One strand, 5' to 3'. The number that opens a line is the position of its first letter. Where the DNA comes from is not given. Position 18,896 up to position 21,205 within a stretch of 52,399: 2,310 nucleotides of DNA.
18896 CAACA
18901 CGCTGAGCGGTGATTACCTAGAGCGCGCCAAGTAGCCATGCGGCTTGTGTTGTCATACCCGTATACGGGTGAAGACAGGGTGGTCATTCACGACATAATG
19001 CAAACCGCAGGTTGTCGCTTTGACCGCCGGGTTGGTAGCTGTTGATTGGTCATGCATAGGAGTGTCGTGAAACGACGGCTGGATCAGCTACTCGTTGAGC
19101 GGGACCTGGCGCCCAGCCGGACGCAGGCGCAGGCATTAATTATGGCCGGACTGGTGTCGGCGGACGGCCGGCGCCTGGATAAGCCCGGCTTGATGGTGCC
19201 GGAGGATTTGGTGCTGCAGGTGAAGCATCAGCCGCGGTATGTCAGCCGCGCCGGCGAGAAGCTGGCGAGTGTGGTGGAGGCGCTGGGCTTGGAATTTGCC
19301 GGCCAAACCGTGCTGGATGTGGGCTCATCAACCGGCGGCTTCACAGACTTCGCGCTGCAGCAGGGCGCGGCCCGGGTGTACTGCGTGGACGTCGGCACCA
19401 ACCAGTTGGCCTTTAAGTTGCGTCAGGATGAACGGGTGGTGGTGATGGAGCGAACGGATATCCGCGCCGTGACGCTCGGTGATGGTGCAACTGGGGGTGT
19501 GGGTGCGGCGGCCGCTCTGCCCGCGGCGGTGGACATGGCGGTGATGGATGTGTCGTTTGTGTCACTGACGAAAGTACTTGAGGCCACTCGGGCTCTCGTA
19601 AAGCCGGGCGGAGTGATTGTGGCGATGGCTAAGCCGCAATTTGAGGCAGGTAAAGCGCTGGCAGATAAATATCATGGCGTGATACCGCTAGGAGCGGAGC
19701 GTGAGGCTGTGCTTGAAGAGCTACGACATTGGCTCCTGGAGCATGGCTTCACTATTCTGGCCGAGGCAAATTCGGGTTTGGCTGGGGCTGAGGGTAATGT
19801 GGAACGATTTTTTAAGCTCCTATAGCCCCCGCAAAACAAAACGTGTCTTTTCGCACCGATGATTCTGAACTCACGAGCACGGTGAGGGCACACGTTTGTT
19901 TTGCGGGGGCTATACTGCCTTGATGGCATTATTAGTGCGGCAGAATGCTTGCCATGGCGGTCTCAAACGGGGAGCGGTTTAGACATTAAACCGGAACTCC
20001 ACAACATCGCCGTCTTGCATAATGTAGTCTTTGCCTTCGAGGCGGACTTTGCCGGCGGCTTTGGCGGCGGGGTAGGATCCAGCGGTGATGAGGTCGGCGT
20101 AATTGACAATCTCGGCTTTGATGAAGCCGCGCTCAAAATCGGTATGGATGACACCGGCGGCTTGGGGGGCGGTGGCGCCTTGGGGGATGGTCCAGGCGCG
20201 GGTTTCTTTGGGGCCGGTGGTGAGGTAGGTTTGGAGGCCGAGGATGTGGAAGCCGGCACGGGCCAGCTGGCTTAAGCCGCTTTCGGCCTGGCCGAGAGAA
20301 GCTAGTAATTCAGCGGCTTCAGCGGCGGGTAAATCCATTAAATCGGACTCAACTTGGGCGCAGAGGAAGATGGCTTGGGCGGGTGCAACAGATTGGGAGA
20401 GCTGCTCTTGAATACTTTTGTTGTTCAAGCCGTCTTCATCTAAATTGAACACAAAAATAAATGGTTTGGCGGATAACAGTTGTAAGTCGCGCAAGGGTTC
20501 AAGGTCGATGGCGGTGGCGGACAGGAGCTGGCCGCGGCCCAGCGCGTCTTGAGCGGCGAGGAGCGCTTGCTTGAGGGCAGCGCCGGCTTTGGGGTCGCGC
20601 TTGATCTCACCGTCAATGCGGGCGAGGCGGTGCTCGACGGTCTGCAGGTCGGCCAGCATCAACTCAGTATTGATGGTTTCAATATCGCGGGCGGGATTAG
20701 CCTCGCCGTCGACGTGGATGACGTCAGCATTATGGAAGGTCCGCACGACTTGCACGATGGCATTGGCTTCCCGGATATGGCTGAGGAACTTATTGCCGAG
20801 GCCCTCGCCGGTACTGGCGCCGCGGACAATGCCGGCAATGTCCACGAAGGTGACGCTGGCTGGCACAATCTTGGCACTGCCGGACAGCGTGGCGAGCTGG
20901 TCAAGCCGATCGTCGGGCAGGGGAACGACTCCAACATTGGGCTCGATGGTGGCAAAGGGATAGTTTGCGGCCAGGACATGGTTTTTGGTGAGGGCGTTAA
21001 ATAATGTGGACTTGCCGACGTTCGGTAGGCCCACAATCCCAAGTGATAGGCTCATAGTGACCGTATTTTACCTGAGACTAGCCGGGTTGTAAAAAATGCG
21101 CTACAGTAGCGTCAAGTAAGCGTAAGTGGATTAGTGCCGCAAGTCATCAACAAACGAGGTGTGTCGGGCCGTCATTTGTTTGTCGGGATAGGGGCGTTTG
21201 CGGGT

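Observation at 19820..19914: Family of palindromic intergenic elements with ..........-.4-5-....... arms (copies at 1-141, 19820-19914, 28354-28376, 46801-46826)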

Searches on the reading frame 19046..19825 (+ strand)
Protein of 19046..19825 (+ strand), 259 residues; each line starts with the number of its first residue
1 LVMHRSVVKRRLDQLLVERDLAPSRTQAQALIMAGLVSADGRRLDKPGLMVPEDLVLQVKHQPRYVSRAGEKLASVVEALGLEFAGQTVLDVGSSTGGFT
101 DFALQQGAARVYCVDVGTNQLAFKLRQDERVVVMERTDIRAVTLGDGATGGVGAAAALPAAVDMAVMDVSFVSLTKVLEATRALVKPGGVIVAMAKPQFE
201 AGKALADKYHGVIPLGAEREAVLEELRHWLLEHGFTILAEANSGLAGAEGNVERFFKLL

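Call 13: search_protein_families(library=pfam, proteins=[window:19046-19825:+])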
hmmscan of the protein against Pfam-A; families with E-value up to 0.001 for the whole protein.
window:19046-19825:+ (259 aa): 6 families
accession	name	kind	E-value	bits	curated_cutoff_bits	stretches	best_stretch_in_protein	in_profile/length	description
PF01728.25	FtsJ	-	6.9e-33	114.5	24.1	1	65-255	1-176/181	FtsJ-like methyltransferase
PF01479.30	S4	-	6.3e-10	39.1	22.8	1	10-54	1-45/48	S4 domain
PF13489.12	Methyltransf_23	-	1.4e-05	25.3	27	1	67-239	3-163/164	Methyltransferase domain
PF08242.18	Methyltransf_12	-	0.00012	23.2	30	1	90-191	1-98/98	Methyltransferase domain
PF08241.18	Methyltransf_11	-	0.00024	22.1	21.2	1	90-192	1-94/95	Methyltransferase domain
PF13649.12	Methyltransf_25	-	0.00029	21.9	27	0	89-189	1-97/97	Methyltransferase domain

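Call 32: find_homologous_proteins(query=window:19046-19825:+, max_evalue=1e-30)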
Query window:19046-19825:+ (259 aa): 7906 proteins with E <= 1e-30 among 8000 candidates; the best 120 are listed.
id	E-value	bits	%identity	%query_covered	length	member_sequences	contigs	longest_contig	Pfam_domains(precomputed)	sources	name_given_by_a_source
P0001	2.0e-154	530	100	97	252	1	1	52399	PF13489.13,PF01479.31,PF01728.26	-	-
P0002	2.8e-108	379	75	97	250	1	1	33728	PF01479.31,PF01728.26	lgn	-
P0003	5.0e-108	378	73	97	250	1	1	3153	PF01479.31,PF01728.26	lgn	-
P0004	8.4e-108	378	72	97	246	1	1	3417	PF01479.31,PF01728.26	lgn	-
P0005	1.3e-105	370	71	99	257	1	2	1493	PF01479.31,PF01728.26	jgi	jgi:23S rRNA (cytidine1920-2'-O)/16S rRNA (cytidine1409-2'-O)-methyltransferase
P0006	7.5e-105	368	71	97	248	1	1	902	PF13489.13,PF13649.13,PF01479.31,PF01728.26,PF08241.19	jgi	jgi:23S rRNA (cytidine1920-2'-O)/16S rRNA (cytidine1409-2'-O)-methyltransferase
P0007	3.1e-104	366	72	97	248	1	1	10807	PF13649.13,PF01479.31,PF01728.26,PF08241.19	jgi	jgi:23S rRNA (cytidine1920-2'-O)/16S rRNA (cytidine1409-2'-O)-methyltransferase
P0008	1.3e-103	364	73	97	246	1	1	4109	PF01479.31,PF01728.26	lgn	-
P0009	1.6e-103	364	73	97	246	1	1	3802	PF01479.31,PF01728.26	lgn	-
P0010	1.6e-103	364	72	97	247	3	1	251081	PF01479.31,PF01728.26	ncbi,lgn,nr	ncbi:MAG TPA: TlyA family RNA methyltransferase [Candidatus Saccharimonadia bacterium]|nr:TlyA famil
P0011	2.9e-103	363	72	97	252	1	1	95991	PF01479.31,PF01728.26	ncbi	-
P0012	1.8e-102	360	72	97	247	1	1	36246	PF01479.31,PF01728.26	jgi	jgi:23S rRNA (cytidine1920-2'-O)/16S rRNA (cytidine1409-2'-O)-methyltransferase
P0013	2.5e-102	360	70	97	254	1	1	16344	PF01479.31,PF01728.26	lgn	-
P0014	8.6e-102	358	71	97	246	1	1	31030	PF01479.31,PF01728.26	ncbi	-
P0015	8.9e-102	358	70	97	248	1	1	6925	PF01479.31,PF01728.26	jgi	jgi:23S rRNA (cytidine1920-2'-O)/16S rRNA (cytidine1409-2'-O)-methyltransferase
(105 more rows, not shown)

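Call 33: find_encoding_contigs(protein=P0002, flank=10000, max_places=2)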
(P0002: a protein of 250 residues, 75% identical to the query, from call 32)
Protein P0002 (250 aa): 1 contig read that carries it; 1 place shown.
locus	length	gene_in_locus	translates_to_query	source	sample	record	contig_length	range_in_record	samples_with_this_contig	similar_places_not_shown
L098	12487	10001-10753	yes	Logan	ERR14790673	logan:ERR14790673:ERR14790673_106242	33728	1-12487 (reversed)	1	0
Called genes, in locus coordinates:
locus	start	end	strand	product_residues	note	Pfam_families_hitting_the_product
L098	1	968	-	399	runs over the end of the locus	PF07690:MFS_1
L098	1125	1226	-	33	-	-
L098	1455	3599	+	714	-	PF13491:FtsK_4TM, PF17854:FtsK_alpha, PF01580:FtsK_SpoIIIE, PF09397:FtsK_gamma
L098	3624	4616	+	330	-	PF13413:HTH_25, PF09136:Glucodextran_B (weak), PF13464:RodZ_C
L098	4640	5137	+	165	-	PF04461:YajQ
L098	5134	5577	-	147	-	PF00293:NUDIX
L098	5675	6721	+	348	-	PF00154:RecA_N, PF08423:Rad51, PF06745:ATPase (faint), PF01637:ATPase_2 (faint), PF27531:MT3502_N, PF21096:RecA_C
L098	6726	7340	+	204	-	PF27462:RecX_N (weak), PF21982:RecX_HTH1, PF02631:RecX_HTH2, PF21981:RecX_HTH3 (weak)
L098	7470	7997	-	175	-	PF05239:PRC (faint)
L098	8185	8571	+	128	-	PF01250:Ribosomal_S6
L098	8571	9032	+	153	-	PF00436:SSB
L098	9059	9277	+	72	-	PF01084:Ribosomal_S18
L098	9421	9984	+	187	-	PF08207:EFP_N, PF01132:EFP, PF09285:Elong-fact-P_C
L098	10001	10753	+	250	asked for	PF01479:S4, PF01728:FtsJ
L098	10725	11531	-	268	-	PF00702:Hydrolase (weak), PF05116:S6PP (faint), PF08282:Hydrolase_3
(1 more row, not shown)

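Call 34: find_encoding_contigs(protein=P0010, flank=10000, max_places=2)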
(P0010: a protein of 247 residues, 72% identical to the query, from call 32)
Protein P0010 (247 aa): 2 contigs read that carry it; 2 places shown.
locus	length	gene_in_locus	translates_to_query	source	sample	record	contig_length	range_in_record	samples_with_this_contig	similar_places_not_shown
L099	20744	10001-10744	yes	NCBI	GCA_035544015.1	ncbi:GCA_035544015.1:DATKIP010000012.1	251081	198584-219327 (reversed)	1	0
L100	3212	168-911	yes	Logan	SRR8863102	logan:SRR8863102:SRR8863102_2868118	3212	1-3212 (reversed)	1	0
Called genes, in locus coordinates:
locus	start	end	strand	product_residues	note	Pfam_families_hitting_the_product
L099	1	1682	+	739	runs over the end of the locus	PF00753:Lactamase_B (weak), PF12706:Lactamase_B_2, PF22505:RNase_J_b_CASP, PF07521:RMMBL, PF17770:RNase_J_C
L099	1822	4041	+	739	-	PF13491:FtsK_4TM, PF17854:FtsK_alpha, PF01580:FtsK_SpoIIIE, PF09397:FtsK_gamma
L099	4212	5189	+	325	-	PF13413:HTH_25, PF09136:Glucodextran_B (weak), PF13464:RodZ_C (weak)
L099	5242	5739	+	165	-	PF04461:YajQ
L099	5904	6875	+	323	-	PF00154:RecA_N, PF08423:Rad51, PF06745:ATPase (weak), PF01637:ATPase_2 (faint), PF27531:MT3502_N, PF21096:RecA_C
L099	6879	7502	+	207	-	PF21982:RecX_HTH1, PF02631:RecX_HTH2, PF21981:RecX_HTH3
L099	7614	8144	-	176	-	PF05239:PRC (weak)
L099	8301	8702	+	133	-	PF01250:Ribosomal_S6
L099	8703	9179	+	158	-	PF00436:SSB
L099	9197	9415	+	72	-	PF01084:Ribosomal_S18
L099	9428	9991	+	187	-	PF08207:EFP_N, PF01132:EFP, PF09285:Elong-fact-P_C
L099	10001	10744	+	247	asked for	PF01479:S4, PF01728:FtsJ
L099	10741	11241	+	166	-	PF00293:NUDIX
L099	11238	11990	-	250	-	PF05116:S6PP (faint), PF08282:Hydrolase_3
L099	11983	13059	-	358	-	PF01926:MMR_HSR1, PF02421:FeoB_N, PF06071:YchF-GTPase_C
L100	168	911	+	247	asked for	PF01479:S4, PF01728:FtsJ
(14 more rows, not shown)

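Call 35: find_encoding_contigs(protein=P0011, flank=10000, max_places=2)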
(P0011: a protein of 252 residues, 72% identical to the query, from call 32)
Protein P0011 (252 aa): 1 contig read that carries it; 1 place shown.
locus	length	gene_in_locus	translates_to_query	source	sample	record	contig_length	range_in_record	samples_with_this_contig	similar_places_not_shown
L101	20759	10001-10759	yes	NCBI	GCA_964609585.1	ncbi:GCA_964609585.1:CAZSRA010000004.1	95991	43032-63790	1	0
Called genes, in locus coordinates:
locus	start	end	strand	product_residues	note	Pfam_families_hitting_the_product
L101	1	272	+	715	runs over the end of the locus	PF00753:Lactamase_B, PF12706:Lactamase_B_2 (weak), PF22505:RNase_J_b_CASP, PF17770:RNase_J_C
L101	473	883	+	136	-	PF11528:DUF3224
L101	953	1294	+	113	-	PF13545:HTH_Crp_2 (weak), PF25213:HVO_A0261_N (weak), PF12840:HTH_20, PF01022:HTH_5, PF12802:MarR_2 (weak), PF13412:HTH_24 (weak), PF09339:HTH_IclR (weak), PF01047:MarR (weak), +2 more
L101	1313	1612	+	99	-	-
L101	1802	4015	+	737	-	PF13491:FtsK_4TM, PF17854:FtsK_alpha, PF01580:FtsK_SpoIIIE, PF09397:FtsK_gamma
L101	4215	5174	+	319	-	PF13413:HTH_25, PF09136:Glucodextran_B, PF13464:RodZ_C (weak)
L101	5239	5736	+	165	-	PF04461:YajQ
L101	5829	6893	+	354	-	PF00154:RecA_N, PF06745:ATPase (faint), PF08423:Rad51, PF27531:MT3502_N, PF01637:ATPase_2 (faint), PF21096:RecA_C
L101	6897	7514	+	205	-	PF21982:RecX_HTH1, PF02631:RecX_HTH2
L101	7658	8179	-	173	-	PF05239:PRC (faint)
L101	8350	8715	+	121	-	PF01250:Ribosomal_S6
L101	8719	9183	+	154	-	PF00436:SSB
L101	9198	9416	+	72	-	PF01084:Ribosomal_S18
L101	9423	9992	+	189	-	PF08207:EFP_N, PF01132:EFP, PF09285:Elong-fact-P_C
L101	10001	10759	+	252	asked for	PF01479:S4, PF01728:FtsJ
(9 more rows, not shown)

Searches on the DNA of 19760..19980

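Call 53: search_rna_families(source=window, start=19760, end=19980, threshold=evalue, max_evalue=1)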
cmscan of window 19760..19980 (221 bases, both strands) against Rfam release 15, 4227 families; matches with E-value up to 1: 3.
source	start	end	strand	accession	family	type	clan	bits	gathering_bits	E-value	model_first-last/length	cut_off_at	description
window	19821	19914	+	RF04147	MIR6224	Gene; miRNA;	-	22.5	171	0.014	1-176/176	no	MIR6224 microRNA precursor family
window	19821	19914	+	RF04049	MIR7127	Gene; miRNA;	-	20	100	0.13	1-132/132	no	MIR7127 microRNA precursor family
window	19821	19914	+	RF03562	mir-2004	Gene; miRNA;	-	18.1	100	0.63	1-98/98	no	mir-2004 microRNA precursor family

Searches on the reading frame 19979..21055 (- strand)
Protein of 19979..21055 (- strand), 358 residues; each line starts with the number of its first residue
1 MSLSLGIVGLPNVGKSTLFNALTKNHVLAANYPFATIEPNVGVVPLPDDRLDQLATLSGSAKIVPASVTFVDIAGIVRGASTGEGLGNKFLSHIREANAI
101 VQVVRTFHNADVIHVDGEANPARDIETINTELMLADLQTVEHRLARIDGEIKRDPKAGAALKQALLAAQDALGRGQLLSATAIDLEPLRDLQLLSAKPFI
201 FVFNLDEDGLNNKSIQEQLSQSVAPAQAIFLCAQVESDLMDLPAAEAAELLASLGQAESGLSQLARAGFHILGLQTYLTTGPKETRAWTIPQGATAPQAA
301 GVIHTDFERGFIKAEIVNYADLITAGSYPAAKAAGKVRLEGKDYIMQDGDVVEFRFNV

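Call 13: search_protein_families(library=pfam, proteins=[window:19979-21055:-])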
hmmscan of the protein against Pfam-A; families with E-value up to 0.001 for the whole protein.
window:19979-21055:- (358 aa): 4 families
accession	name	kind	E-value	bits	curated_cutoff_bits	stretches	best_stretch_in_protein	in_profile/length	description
PF06071.19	YchF-GTPase_C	-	5e-39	132.7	27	1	274-357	1-84/84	Protein of unknown function (DUF933)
PF01926.29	MMR_HSR1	-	1.7e-21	76.9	21.9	1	5-109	2-86/113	50S ribosome-binding GTPase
PF02421.24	FeoB_N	-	2.2e-08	34.2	27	1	6-48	4-46/156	Ferrous iron transport protein B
PF02824.27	TGS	-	0.00099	19.5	22.2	0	289-354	12-58/60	TGS domain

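Call 15: find_encoding_contigs(protein=window:19979-21055:-, flank=10000, max_places=10)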
Protein window:19979-21055:- (358 aa): 1 contig read that carries it; 1 place shown.
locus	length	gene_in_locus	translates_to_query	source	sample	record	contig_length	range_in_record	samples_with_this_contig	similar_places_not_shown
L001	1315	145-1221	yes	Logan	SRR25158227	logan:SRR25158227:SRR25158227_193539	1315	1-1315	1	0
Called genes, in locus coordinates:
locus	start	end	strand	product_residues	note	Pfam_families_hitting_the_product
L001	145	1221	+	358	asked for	PF01926:MMR_HSR1, PF02421:FeoB_N, PF06071:YchF-GTPase_C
